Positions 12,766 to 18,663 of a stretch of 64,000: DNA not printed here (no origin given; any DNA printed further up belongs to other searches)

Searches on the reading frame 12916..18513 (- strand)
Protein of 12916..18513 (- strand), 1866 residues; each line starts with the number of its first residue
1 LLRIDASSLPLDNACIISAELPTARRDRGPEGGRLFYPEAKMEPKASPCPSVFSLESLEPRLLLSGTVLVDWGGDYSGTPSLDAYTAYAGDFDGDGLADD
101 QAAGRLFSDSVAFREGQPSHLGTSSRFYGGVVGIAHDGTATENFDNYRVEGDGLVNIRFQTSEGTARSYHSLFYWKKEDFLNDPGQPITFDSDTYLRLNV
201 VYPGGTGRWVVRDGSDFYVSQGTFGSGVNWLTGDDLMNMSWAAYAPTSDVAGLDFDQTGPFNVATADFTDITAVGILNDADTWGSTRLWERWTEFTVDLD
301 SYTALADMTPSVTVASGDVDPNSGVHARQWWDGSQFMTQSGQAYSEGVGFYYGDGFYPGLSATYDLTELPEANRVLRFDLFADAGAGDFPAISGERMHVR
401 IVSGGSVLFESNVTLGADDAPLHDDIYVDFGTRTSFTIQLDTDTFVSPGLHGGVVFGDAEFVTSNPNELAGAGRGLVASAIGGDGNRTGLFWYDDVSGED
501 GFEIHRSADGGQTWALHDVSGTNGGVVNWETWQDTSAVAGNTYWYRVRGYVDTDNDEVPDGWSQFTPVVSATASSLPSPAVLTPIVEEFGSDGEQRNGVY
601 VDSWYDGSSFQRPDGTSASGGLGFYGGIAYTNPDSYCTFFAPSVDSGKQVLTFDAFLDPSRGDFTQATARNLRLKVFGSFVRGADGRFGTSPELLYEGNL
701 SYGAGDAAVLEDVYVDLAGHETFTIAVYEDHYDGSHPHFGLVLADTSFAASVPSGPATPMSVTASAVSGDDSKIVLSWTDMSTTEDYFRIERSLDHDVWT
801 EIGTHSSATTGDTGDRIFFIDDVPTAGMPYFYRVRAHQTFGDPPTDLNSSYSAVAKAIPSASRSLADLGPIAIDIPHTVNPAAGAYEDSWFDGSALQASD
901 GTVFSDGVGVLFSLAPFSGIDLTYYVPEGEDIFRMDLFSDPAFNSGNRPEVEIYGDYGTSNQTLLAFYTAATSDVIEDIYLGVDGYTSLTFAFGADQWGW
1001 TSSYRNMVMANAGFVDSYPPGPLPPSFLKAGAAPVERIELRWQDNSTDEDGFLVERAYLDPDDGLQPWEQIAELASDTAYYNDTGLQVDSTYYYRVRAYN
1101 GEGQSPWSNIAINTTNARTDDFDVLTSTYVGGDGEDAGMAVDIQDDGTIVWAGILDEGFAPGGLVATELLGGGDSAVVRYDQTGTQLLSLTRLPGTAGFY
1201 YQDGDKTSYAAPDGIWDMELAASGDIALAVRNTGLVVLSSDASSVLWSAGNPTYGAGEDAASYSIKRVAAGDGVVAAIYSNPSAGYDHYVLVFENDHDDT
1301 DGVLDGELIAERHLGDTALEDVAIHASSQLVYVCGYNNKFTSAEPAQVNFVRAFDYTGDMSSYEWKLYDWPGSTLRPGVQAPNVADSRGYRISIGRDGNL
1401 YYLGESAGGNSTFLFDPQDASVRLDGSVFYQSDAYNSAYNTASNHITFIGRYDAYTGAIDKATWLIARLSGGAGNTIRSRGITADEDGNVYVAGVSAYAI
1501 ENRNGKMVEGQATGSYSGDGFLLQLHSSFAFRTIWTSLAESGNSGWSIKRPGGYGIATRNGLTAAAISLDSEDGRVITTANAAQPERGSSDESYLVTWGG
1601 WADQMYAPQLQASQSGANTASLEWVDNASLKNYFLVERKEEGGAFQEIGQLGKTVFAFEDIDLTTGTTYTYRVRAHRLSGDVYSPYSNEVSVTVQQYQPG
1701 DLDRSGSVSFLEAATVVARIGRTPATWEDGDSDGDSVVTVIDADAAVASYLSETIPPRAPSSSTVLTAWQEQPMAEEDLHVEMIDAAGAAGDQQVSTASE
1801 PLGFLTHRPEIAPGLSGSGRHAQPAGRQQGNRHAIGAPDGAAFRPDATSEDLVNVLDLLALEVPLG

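Call 58: search_protein_families(library=pfam, proteins=[window:12916-18513:-], max_evalue=0.0001)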
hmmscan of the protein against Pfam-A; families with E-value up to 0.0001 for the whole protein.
window:12916-18513:- (1866 aa): 2 families
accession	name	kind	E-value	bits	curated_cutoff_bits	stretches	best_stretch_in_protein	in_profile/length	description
PF00041.27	fn3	-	1e-11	45.3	25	1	1025-1111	3-81/84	Fibronectin type III domain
PF06739.17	SBBP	-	1.2e-05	25.5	20.5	1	1470-1496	6-32/38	Beta-propeller repeat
